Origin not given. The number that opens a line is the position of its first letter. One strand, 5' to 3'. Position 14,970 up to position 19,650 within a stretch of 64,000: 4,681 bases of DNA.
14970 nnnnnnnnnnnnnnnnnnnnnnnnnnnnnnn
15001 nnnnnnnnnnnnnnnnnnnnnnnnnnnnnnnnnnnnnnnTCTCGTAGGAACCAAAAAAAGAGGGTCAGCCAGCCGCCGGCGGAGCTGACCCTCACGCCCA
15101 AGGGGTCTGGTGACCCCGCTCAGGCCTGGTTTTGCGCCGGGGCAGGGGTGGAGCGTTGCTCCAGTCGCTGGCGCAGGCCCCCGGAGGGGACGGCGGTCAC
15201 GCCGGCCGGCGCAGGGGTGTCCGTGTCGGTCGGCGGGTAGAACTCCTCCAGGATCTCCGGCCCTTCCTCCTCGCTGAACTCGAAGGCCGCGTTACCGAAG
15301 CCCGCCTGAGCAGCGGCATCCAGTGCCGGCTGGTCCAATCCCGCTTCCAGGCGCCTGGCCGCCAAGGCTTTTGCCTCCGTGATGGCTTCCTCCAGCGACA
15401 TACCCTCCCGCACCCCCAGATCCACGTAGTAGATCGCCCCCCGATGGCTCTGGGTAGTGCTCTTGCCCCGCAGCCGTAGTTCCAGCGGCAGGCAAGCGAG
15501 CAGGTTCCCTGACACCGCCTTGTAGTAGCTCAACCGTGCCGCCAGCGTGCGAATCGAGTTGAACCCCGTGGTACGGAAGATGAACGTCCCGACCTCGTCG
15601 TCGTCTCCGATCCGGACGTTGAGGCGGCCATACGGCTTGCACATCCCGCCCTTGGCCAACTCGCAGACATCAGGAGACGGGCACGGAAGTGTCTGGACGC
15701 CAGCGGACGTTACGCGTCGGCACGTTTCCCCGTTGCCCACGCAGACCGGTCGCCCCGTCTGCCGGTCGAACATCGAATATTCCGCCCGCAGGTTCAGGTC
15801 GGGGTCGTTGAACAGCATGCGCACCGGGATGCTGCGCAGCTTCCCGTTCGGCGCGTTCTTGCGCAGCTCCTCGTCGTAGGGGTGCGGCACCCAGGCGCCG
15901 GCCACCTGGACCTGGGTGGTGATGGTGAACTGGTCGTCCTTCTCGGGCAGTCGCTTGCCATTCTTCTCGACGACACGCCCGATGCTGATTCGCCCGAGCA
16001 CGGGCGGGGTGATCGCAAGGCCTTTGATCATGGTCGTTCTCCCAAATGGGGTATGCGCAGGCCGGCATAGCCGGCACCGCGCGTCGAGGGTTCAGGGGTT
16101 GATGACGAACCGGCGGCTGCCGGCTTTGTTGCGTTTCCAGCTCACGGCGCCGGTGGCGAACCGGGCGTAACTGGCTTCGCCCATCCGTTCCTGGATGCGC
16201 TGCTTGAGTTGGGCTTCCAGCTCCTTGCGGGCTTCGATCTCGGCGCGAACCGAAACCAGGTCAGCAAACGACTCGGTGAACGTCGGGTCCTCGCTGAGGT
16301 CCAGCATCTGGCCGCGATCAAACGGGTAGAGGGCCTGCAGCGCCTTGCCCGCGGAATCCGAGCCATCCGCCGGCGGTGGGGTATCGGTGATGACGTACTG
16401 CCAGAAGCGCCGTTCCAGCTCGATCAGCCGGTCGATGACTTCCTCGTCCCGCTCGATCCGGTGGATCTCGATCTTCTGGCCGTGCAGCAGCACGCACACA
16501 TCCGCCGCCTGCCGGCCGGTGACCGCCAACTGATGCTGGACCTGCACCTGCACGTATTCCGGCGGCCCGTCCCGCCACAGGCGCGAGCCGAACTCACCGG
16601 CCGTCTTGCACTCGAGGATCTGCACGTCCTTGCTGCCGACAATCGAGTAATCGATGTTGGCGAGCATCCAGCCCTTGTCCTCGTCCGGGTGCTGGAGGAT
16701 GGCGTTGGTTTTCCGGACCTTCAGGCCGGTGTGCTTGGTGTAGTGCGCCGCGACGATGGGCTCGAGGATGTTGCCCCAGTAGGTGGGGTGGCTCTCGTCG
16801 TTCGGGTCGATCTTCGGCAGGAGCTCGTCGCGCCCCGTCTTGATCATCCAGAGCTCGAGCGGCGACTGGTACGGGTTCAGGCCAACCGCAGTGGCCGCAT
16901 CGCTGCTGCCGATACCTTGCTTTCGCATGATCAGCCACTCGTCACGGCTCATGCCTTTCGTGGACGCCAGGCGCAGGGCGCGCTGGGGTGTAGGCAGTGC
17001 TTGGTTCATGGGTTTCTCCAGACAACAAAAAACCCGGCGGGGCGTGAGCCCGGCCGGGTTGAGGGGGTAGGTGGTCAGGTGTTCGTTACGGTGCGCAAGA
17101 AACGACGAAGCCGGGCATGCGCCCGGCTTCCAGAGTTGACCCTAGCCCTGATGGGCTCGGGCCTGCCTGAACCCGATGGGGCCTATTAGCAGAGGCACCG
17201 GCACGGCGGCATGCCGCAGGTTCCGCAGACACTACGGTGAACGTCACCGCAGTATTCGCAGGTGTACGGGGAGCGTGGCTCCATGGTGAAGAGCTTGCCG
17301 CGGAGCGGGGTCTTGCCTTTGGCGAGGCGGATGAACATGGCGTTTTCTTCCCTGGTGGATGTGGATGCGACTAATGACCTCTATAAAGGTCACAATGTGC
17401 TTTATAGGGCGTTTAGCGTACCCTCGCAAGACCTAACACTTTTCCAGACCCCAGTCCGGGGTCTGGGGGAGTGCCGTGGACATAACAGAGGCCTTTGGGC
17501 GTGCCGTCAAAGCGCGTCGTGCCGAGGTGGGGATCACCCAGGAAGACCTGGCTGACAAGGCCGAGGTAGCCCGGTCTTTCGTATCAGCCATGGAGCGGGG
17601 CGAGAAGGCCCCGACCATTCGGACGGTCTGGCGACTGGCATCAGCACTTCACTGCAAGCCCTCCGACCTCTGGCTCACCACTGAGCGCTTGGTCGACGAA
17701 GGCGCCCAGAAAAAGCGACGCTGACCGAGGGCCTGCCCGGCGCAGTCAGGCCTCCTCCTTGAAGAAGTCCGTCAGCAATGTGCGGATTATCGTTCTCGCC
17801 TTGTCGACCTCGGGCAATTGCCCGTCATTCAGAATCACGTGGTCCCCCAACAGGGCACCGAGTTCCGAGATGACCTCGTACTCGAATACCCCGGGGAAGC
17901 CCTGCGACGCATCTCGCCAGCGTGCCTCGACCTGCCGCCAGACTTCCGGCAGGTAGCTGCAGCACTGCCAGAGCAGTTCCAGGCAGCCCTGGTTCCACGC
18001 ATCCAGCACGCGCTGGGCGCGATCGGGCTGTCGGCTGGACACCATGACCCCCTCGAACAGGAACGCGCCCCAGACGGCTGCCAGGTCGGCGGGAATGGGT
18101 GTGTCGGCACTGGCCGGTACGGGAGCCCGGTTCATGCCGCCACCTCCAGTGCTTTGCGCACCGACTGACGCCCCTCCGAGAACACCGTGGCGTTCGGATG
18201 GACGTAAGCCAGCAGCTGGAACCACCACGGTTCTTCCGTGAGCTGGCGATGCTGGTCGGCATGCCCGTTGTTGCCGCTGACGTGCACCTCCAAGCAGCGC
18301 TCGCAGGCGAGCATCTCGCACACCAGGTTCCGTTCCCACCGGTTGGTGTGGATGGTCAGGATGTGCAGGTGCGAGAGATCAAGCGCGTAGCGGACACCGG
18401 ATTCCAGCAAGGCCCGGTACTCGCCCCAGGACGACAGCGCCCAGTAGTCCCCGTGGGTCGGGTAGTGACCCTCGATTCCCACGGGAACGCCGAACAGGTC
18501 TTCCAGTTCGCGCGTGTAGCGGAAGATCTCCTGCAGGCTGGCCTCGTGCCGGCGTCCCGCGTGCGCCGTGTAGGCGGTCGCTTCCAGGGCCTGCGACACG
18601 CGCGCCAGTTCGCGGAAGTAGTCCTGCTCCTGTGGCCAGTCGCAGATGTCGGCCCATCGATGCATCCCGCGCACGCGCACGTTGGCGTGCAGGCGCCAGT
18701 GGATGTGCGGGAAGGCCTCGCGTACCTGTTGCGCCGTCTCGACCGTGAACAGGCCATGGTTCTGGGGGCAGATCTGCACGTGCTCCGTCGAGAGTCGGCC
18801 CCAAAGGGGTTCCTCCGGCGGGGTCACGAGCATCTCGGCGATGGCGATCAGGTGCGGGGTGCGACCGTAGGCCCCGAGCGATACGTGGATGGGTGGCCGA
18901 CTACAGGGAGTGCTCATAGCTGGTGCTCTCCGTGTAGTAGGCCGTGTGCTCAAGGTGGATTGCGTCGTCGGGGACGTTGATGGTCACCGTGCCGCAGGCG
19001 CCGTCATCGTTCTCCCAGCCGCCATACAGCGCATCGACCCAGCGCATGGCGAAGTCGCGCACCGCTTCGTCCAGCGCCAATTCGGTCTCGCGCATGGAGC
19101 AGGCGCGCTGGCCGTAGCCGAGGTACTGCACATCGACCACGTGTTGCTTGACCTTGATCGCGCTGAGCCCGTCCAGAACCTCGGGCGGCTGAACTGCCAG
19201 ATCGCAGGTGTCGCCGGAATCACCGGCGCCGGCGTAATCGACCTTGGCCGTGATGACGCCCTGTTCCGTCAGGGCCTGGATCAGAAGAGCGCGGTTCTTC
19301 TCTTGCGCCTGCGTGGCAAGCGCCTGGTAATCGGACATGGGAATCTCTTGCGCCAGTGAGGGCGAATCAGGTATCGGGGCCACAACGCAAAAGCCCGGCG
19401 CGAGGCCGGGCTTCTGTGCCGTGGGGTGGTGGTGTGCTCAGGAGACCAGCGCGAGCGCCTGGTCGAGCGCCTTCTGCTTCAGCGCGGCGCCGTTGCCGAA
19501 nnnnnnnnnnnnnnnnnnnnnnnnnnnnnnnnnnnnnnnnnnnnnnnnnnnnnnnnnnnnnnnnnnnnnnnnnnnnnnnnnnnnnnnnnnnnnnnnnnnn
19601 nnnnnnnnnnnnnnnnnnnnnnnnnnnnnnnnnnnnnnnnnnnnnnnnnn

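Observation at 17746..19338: Translationally coupled three-gene operon in the island encoding a divergent DUF692/xylose-isomerase-like TIM-barrel enzyme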

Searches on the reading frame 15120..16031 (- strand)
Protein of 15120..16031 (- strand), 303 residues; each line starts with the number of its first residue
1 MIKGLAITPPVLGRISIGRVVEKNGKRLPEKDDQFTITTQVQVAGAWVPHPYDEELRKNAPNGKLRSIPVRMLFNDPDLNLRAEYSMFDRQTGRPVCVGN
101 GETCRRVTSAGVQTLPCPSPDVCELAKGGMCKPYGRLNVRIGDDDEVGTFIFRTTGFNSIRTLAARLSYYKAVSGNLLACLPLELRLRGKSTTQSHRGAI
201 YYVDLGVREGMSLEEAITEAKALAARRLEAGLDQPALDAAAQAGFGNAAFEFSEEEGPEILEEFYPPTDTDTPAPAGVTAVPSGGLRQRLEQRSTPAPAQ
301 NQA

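Call 6: search_protein_families(library=pfam, proteins=[window:15120-16031:-], max_evalue=1)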
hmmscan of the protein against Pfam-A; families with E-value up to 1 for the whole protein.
window:15120-16031:- (303 aa): 2 families
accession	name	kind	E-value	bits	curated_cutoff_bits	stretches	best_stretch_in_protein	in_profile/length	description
PF18897.5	Gp3-like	-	2.7e-45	155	23.6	1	12-207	1-190/191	Recombination directionality factor-like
PF12833.13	HTH_18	-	0.15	12.8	33.6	1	209-248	20-59/80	Helix-turn-helix domain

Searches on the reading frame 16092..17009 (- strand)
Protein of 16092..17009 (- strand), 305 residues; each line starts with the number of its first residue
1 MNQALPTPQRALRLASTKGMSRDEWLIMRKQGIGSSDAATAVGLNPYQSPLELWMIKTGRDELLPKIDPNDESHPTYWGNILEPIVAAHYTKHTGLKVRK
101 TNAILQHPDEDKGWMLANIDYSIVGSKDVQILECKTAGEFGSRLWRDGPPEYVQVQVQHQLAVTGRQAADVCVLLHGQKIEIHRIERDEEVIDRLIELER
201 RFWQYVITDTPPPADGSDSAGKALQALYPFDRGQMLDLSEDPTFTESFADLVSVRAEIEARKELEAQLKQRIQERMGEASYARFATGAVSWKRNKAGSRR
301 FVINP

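Call 6: search_protein_families(library=pfam, proteins=[window:16092-17009:-], max_evalue=1)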
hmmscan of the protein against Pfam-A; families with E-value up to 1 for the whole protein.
window:16092-17009:- (305 aa): 2 families
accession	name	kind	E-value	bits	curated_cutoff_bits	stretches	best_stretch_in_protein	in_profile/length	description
PF09588.16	YqaJ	-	1.1e-44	152.7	22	1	24-167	1-150/150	YqaJ-like viral recombinase domain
PF11116.13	DUF2624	-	0.048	14.9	24.7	1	151-195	19-63/83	Protein of unknown function (DUF2624)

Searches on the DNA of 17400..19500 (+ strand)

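Call 16: search_dna_similar(query=window:17400-19500:+, collection=plasmids, mode=distant, max_rows=15)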
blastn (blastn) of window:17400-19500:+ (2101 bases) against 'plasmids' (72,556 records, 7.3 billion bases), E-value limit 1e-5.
Records with a match: 2; places in all: 2; records where one place covers at least 80% of the query: 0.
Best place of each record, by identity: 60-80% 2.
By first word of the organism name: Cupriavidus 1; Burkholderia 1.
By predicted mobility (MOB-suite, as given by PLSDB): non-mobilizable 1; conjugative 1.
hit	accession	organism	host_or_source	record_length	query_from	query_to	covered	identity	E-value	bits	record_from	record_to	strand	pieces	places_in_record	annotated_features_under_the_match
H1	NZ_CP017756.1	Cupriavidus malaysiensis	cell culture,Lake Kulim, Kedah, Malaysia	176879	871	1198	16%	67.4%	2e-13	86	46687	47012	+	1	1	hypothetical protein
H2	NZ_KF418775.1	Burkholderia pseudomallei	-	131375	866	1101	11%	70.2%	2e-19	105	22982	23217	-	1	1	hypothetical protein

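Call 18: get_annotated_region(hit=H1, flank=8000)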
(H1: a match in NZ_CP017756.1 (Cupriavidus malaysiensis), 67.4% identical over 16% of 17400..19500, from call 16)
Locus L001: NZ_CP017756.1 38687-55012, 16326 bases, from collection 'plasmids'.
description: Cupriavidus malaysiensis strain USMAA1020 isolate pure plasmid unnamed1, complete sequence
organism: Cupriavidus malaysiensis (NCBI taxid 367825)
taxonomy: Bacteria; Pseudomonadota; Betaproteobacteria; Burkholderiales; Burkholderiaceae; Cupriavidus; Cupriavidus malaysiensis
host: -; source: cell culture,Lake Kulim, Kedah, Malaysia; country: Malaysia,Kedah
typing (MOB-suite, as given by PLSDB): non-mobilizable; replicon rep_cluster_381
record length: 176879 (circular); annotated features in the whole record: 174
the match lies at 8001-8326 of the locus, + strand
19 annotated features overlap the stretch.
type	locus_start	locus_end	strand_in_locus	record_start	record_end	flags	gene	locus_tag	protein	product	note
CDS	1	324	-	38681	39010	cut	-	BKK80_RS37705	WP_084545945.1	conserved plasmid protein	-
CDS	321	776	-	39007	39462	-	-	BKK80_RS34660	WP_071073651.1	hypothetical protein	-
CDS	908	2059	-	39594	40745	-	-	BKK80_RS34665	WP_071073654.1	phage Gp37/Gp68 family protein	-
CDS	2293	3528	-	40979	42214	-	-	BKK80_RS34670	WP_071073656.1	site-specific DNA-methyltransferase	GO:0006306 - DNA methylation [Evidence IEA]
CDS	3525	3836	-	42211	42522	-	-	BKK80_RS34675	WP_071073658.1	hypothetical protein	-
CDS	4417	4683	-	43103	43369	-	-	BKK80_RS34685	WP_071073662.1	hypothetical protein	-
CDS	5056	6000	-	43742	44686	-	-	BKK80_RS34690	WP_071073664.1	DUF3150 domain-containing protein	-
CDS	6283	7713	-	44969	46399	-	-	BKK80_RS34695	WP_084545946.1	AAA family ATPase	-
CDS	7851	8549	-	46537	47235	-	-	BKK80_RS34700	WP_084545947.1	hypothetical protein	-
CDS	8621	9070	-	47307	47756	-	-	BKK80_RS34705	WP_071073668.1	DUF6878 family protein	-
CDS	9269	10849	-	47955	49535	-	-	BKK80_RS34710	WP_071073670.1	hypothetical protein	-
CDS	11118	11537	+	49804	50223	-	-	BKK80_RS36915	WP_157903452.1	hypothetical protein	-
CDS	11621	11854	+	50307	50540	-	-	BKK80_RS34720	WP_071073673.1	helix-turn-helix domain-containing protein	-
CDS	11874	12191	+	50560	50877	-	-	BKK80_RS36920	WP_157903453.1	hypothetical protein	-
CDS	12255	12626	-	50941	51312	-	-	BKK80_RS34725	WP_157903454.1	hypothetical protein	-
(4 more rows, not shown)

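Call 113: get_annotated_region(hit=H2, flank=9000)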
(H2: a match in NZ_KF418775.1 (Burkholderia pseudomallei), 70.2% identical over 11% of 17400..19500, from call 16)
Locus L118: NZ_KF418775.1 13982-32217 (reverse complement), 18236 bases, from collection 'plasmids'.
description: Burkholderia pseudomallei strain MSHR1950 plasmid pBPSE01, complete sequence
organism: Burkholderia pseudomallei (NCBI taxid 28450)
taxonomy: Bacteria; Pseudomonadota; Betaproteobacteria; Burkholderiales; Burkholderiaceae; Burkholderia; Burkholderia pseudomallei
host: -; source: -; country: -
typing (MOB-suite, as given by PLSDB): conjugative; relaxase MOBF; mating-pair formation MPF_F
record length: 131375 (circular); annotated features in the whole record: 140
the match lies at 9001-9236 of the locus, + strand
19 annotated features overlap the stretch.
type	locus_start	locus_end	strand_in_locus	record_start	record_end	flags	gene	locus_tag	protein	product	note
CDS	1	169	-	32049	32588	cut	-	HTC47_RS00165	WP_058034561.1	hypothetical protein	-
CDS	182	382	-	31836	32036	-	-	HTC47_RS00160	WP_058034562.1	hypothetical protein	-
CDS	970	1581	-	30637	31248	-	-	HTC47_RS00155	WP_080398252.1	phospholipase D-like domain-containing protein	-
CDS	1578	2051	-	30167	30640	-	-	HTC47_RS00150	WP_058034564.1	hypothetical protein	-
CDS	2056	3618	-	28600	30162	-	-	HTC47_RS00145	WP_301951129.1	DUF5710 domain-containing protein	-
CDS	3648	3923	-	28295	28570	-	-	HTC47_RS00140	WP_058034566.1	hypothetical protein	-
CDS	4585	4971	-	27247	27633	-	-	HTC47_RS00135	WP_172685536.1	hypothetical protein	-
CDS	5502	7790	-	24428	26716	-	-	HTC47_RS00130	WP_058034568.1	ParB/RepB/Spo0J family partition protein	-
CDS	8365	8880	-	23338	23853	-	-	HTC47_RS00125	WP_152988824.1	hypothetical protein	-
CDS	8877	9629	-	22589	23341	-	-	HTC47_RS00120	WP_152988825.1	hypothetical protein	-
CDS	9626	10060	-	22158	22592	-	-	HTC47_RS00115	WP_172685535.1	DUF6878 family protein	-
CDS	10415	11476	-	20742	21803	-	-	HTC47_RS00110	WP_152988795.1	hypothetical protein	-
CDS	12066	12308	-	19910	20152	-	-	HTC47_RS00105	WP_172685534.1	hypothetical protein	-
CDS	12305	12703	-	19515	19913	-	-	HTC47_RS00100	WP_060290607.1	hypothetical protein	-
CDS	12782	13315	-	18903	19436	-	-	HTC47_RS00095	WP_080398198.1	hypothetical protein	-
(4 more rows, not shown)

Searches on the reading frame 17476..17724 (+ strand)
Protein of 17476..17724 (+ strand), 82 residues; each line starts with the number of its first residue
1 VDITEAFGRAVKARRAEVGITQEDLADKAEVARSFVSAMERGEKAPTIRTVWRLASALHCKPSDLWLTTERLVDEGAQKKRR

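Call 6: search_protein_families(library=pfam, proteins=[window:17476-17724:+], max_evalue=1)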
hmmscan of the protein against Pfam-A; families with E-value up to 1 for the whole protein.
window:17476-17724:+ (82 aa): 9 families
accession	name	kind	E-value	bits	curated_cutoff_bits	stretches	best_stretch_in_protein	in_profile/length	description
PF01381.28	HTH_3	-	1.4e-15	57.5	23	1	11-65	1-55/55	Helix-turn-helix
PF13560.12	HTH_31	-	1.1e-10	42.1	27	1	6-63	1-59/64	Helix-turn-helix domain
PF13443.12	HTH_26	-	1.2e-07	32.3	22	1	16-65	7-57/63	Cro/C1-type HTH DNA-binding domain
PF12844.13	HTH_19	-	0.00033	21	30.2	1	8-58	1-51/64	Helix-turn-helix domain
PF13413.12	HTH_25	-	0.02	15.2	24.6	1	12-43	3-34/62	Helix-turn-helix domain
PF13744.12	HTH_37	-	0.031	14.5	27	1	7-43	19-55/80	Helix-turn-helix domain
PF00157.23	Pou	-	0.042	14.2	27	1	5-26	7-28/72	Pou domain - N-terminal to homeobox domain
PF07022.19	Phage_CI_repr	-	0.1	13.4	22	1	19-46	11-39/65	Bacteriophage CI repressor helix-turn-helix domain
PF01047.28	MarR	-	0.14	12.5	24.6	0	19-39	17-37/59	MarR family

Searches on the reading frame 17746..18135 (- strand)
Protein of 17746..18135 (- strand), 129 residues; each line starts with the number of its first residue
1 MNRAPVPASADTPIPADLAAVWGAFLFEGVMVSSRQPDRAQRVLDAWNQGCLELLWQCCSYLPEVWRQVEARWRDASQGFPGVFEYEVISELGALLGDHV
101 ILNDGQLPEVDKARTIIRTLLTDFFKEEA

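Call 6: search_protein_families(library=pfam, proteins=[window:17746-18135:-], max_evalue=1)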
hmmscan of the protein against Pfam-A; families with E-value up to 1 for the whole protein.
window:17746-18135:- (129 aa): 0 families

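Call 7: search_protein_families(library=ncbifam, proteins=[window:17746-18135:-], max_evalue=1)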
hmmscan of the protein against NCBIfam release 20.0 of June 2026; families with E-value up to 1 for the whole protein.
window:17746-18135:- (129 aa): 0 families

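Call 91: search_protein_families(library=phrogs, proteins=[window:17746-18135:-], max_evalue=0.01)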
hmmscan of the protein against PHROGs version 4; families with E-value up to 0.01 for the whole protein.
window:17746-18135:- (129 aa): 0 families

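Call 92: search_protein_families(library=padloc, proteins=[window:17746-18135:-], max_evalue=0.01)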
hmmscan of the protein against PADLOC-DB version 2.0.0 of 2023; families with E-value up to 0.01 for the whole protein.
window:17746-18135:- (129 aa): 0 families
